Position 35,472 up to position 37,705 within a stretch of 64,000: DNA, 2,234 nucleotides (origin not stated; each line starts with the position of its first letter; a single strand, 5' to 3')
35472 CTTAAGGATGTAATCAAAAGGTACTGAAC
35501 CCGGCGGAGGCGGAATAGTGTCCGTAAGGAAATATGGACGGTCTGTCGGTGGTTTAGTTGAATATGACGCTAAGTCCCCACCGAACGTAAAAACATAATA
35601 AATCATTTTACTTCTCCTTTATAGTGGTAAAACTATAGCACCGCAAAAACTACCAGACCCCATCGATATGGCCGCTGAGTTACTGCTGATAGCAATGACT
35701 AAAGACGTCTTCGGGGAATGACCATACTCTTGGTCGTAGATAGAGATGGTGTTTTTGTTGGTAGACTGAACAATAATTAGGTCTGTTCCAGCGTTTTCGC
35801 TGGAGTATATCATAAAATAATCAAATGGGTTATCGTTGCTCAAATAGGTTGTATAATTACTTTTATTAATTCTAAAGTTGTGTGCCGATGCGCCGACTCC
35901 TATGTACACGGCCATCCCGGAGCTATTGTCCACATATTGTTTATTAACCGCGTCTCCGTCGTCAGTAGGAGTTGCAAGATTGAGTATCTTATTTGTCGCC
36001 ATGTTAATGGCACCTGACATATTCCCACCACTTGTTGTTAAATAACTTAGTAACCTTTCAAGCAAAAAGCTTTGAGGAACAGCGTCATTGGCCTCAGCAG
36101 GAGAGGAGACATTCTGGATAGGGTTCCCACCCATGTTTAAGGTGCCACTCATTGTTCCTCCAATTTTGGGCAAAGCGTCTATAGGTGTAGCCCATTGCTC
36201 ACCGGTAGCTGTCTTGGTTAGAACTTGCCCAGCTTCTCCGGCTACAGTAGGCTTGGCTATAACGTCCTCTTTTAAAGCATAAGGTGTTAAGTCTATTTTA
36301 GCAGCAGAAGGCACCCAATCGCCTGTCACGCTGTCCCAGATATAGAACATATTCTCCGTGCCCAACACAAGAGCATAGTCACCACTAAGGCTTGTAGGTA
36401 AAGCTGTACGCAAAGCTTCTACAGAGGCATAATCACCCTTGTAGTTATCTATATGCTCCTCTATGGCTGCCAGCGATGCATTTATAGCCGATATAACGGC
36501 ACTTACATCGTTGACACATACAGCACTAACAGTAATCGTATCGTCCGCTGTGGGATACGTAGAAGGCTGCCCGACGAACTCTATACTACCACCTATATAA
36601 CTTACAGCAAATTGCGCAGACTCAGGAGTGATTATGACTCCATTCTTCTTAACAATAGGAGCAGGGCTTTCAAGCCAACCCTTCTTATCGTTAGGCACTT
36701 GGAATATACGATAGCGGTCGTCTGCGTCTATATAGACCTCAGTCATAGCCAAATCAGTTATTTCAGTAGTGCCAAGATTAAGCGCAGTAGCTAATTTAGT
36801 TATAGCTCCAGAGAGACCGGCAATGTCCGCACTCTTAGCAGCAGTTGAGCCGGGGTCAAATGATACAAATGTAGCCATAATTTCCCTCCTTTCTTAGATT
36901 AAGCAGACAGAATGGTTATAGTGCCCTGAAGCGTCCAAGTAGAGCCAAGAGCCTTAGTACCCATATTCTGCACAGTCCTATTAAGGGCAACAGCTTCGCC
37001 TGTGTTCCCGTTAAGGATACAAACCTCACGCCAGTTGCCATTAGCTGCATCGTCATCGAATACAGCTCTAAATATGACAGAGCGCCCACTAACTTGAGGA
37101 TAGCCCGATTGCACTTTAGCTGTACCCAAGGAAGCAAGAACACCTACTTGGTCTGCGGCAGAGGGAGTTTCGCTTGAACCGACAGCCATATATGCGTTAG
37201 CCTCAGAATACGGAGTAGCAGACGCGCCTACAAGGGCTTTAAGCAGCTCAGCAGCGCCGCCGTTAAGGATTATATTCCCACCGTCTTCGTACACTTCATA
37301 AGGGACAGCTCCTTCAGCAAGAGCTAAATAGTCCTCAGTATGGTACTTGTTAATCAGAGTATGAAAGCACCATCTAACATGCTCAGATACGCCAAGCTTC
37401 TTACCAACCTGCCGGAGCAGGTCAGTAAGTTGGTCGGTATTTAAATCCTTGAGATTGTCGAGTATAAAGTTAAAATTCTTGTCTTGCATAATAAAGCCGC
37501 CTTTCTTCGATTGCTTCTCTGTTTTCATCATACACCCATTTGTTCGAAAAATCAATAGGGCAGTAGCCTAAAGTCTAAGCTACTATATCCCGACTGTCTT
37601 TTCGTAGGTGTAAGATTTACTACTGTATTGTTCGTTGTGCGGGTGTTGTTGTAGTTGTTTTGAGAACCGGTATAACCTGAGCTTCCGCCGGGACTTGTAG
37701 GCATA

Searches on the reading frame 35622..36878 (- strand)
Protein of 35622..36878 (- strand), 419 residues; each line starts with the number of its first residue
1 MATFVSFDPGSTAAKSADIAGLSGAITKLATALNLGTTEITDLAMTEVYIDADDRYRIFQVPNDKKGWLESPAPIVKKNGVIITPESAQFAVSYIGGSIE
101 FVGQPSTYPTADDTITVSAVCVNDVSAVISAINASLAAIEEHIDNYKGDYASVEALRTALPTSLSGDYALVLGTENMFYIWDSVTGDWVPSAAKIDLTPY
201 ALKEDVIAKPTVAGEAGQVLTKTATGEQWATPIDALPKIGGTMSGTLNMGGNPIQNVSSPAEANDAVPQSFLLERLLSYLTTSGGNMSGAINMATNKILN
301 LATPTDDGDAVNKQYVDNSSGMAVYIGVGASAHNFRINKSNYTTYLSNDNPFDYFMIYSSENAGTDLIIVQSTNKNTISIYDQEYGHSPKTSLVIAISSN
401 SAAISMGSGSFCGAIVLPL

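Call 5: search_protein_families(library=pfam, proteins=[window:35622-36878:-], max_evalue=1)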
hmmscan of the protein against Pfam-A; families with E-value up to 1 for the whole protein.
window:35622-36878:- (419 aa): 1 family
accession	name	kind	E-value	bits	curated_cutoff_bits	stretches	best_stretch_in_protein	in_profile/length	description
PF12296.13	HsbA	-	0.25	12.3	33.5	1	123-159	2-38/121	Hydrophobic surface binding protein A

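Call 6: search_protein_families(library=phrogs, proteins=[window:35622-36878:-], max_evalue=0.01)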
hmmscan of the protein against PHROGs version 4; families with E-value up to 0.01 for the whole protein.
window:35622-36878:- (419 aa): 7 families
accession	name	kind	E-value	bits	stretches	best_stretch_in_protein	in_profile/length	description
phrog_2710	-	tail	5.2e-09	36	1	288-318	129-159/781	tail fiber protein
phrog_2647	-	head and packaging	4.4e-08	33.6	1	290-330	78-123/336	head decoration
phrog_11338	-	tail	0.00016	21.7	1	285-319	337-371/380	tail fiber protein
phrog_6518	-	tail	0.00021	20.5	1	289-369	130-196/793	tail fiber protein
phrog_30390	-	unknown function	0.00031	20.3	0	288-325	395-433/766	-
phrog_34369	-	unknown function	0.00067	20.2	1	128-198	77-149/345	-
phrog_11393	-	tail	0.0014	18.3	1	290-321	114-147/538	tail fiber protein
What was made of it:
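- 35619..36878 (-): Tail fibre protein (419 aa). PHROG tail fibre families, best E=5.2e-9 (call 6).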

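Call 77: search_protein_families(library=ncbifam, proteins=[window:35622-36878:-], max_evalue=0.01)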
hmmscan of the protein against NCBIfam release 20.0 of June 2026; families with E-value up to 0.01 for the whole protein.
window:35622-36878:- (419 aa): 0 families

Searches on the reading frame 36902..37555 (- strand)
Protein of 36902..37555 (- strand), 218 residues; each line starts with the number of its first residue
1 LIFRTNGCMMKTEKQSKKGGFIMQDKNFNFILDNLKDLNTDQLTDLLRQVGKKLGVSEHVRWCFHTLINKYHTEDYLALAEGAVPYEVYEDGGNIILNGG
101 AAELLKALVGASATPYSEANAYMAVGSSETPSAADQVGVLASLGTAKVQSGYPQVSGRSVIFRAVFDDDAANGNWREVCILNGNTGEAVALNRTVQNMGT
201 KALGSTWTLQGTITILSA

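Call 7: search_protein_families(library=pfam, proteins=[window:36902-37555:-], max_evalue=0.01)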
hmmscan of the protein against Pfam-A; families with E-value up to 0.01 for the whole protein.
window:36902-37555:- (218 aa): 0 families

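Call 39: search_protein_families(library=phrogs, proteins=[window:36902-37555:-], max_evalue=0.001)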
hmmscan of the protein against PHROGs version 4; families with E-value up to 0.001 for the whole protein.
window:36902-37555:- (218 aa): 1 family
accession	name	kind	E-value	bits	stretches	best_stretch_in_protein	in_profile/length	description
phrog_23653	-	unknown function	1.6e-34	120.2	1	57-215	6-167/168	-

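Call 77: search_protein_families(library=ncbifam, proteins=[window:36902-37555:-], max_evalue=0.01)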
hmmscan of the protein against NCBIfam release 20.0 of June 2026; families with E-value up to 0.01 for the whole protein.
window:36902-37555:- (218 aa): 0 families
